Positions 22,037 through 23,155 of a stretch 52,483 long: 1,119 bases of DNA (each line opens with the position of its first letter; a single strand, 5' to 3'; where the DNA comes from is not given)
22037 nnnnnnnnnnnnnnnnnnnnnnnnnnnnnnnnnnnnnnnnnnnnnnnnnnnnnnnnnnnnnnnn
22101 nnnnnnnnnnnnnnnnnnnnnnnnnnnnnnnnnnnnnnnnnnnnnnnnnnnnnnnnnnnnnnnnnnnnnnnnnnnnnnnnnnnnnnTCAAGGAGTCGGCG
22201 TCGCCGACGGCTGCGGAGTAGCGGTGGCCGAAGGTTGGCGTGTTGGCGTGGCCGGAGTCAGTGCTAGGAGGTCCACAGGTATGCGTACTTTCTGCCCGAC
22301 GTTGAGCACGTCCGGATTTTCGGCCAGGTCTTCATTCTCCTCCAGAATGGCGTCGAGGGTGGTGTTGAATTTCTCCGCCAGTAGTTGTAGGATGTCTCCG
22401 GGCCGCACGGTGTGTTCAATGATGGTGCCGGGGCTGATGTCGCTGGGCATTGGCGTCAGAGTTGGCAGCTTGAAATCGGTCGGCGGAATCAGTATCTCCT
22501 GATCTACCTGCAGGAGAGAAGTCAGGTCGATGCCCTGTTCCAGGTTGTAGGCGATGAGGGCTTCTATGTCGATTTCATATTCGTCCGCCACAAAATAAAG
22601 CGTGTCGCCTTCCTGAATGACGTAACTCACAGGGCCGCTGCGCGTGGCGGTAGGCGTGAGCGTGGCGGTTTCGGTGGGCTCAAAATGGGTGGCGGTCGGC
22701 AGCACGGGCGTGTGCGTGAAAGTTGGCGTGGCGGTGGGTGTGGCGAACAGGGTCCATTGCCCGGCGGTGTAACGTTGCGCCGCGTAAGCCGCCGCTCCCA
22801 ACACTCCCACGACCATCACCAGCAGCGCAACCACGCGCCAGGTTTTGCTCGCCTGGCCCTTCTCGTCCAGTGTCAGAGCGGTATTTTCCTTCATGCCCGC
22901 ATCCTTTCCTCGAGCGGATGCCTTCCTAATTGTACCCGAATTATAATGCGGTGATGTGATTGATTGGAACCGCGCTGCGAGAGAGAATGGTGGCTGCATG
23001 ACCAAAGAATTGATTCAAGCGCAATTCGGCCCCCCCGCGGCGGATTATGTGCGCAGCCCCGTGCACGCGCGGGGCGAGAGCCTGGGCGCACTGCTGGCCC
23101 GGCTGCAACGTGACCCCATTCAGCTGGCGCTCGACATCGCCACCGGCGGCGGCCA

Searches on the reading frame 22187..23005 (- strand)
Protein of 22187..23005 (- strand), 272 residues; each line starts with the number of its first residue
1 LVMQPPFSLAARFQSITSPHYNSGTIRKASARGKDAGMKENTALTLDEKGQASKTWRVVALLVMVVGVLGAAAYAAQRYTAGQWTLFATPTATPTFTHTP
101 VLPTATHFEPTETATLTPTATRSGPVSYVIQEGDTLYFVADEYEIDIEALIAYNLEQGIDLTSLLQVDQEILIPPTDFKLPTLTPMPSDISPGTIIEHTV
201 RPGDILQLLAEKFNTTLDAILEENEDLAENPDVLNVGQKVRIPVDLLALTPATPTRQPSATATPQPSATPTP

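Call 16: search_protein_families(library=pfam, proteins=[window:22187-23005:-], max_evalue=0.001)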
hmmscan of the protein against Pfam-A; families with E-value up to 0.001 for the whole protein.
window:22187-23005:- (272 aa): 2 families
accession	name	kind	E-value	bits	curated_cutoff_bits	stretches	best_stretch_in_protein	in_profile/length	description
PF01476.26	LysM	-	2.5e-21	75.8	20.9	2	128-174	1-43/43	LysM domain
PF23462.1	LysM3_NFP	-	0.00071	20.5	28.1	0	202-244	9-48/48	NFP LysM3 domain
